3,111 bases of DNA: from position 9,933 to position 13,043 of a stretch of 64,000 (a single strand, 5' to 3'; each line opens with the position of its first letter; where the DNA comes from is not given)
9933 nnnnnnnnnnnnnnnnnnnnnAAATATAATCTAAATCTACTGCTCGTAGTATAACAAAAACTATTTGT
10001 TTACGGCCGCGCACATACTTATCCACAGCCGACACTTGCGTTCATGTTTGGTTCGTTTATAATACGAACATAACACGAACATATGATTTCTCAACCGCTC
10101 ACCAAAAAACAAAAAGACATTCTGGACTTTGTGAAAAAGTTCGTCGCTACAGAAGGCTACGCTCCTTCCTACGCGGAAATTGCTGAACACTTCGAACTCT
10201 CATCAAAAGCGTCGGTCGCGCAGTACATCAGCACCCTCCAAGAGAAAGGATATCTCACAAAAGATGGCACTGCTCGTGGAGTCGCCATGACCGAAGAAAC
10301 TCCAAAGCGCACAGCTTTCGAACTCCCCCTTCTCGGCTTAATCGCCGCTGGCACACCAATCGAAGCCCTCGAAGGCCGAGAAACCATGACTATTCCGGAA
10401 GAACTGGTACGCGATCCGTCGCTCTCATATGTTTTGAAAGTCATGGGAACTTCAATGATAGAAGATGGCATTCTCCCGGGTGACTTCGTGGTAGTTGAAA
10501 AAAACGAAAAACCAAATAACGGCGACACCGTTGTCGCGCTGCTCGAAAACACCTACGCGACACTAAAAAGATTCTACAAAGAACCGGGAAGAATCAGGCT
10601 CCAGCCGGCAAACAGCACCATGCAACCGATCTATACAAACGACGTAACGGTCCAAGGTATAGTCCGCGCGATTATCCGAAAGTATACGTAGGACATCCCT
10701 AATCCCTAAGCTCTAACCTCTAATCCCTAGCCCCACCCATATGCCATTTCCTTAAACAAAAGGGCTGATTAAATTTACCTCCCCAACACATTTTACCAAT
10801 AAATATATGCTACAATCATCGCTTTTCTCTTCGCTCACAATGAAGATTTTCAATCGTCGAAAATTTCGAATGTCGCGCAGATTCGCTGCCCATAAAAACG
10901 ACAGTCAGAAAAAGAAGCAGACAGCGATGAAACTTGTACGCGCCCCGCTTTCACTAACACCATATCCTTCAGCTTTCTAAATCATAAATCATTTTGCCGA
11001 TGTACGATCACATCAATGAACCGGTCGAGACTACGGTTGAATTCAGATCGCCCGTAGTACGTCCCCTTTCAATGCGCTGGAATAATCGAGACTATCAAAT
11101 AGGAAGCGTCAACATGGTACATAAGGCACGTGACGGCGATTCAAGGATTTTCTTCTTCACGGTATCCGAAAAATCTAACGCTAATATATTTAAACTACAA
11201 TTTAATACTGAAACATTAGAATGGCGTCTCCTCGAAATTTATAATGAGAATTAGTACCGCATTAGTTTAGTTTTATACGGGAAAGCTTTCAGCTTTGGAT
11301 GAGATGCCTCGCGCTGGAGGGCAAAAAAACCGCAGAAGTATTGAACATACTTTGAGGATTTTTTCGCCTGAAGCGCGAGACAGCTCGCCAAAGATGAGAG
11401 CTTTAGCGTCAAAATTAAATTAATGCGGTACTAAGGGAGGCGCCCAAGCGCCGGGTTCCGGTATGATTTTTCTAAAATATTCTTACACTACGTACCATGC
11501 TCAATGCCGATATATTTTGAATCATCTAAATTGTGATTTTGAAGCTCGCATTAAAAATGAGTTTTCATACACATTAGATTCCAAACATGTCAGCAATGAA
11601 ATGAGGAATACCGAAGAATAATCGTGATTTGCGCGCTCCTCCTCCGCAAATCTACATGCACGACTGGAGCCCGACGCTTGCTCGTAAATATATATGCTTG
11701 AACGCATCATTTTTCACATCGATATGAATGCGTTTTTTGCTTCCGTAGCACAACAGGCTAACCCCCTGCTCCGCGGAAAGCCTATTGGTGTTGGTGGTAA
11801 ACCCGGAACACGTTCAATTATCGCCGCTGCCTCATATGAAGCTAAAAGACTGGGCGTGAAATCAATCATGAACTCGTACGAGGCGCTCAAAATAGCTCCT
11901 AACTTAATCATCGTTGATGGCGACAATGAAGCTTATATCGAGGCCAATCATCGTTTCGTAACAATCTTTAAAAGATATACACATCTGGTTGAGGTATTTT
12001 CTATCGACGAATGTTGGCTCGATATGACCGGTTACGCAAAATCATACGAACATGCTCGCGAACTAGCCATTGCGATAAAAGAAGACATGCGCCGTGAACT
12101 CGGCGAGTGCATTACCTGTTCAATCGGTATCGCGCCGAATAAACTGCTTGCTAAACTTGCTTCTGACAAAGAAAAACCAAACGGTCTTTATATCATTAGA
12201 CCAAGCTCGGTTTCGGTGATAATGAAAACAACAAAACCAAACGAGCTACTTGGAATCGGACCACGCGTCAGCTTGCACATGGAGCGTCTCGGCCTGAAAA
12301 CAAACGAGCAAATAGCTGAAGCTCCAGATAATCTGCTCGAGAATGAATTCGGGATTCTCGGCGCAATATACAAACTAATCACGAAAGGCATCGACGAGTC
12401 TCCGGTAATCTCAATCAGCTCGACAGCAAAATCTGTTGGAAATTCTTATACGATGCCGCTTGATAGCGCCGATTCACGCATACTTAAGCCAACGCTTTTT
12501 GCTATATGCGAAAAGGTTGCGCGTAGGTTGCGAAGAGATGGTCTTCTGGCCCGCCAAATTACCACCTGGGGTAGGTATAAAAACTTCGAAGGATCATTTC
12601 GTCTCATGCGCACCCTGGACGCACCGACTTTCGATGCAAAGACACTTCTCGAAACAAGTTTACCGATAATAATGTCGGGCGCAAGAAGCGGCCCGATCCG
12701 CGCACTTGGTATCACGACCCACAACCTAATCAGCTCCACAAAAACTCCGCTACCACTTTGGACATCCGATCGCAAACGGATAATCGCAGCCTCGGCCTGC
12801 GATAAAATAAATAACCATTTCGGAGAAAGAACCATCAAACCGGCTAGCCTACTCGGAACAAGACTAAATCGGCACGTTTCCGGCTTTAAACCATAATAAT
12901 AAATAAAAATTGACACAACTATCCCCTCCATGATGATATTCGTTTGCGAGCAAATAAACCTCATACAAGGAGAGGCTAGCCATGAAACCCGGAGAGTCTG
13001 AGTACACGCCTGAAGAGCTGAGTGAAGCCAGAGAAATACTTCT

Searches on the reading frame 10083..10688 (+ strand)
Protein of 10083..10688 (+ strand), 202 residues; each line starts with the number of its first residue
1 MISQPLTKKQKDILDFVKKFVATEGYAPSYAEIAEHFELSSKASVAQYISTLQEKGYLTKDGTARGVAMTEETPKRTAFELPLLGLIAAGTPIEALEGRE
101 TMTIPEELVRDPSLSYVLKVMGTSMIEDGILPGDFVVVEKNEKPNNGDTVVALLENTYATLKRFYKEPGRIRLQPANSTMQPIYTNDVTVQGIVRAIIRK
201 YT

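Call 26: search_protein_families(library=pfam, proteins=[window:10083-10688:+], max_evalue=0.001)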
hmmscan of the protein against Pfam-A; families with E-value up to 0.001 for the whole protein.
window:10083-10688:+ (202 aa): 4 families
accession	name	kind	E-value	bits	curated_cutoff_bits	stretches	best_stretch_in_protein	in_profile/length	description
PF00717.28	Peptidase_S24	-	7e-28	97.1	23.3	1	82-194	1-115/116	Peptidase S24-like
PF01726.22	LexA_DNA_bind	-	1.8e-17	63.3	23.7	1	4-66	2-65/65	LexA DNA binding domain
PF15253.11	STIL_N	-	0.00019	20.9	27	0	38-91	186-236/404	SCL-interrupting locus protein N-terminus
PF09339.16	HTH_IclR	-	0.00023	21.3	22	1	27-62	18-52/52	IclR helix-turn-helix domain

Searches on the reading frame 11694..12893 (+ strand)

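Call 26: search_protein_families(library=pfam, proteins=[window:11694-12893:+], max_evalue=0.001)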
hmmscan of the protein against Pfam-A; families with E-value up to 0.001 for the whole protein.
window:11694-12893:+ (400 aa): 2 families
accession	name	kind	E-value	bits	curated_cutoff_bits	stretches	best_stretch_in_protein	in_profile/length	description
PF00817.25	IMS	-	4.3e-48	163.4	23.2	1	9-158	1-148/148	impB/mucB/samB family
PF11799.13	IMS_C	-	8.5e-15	55.6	20.7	1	246-349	2-103/109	impB/mucB/samB family C-terminal domain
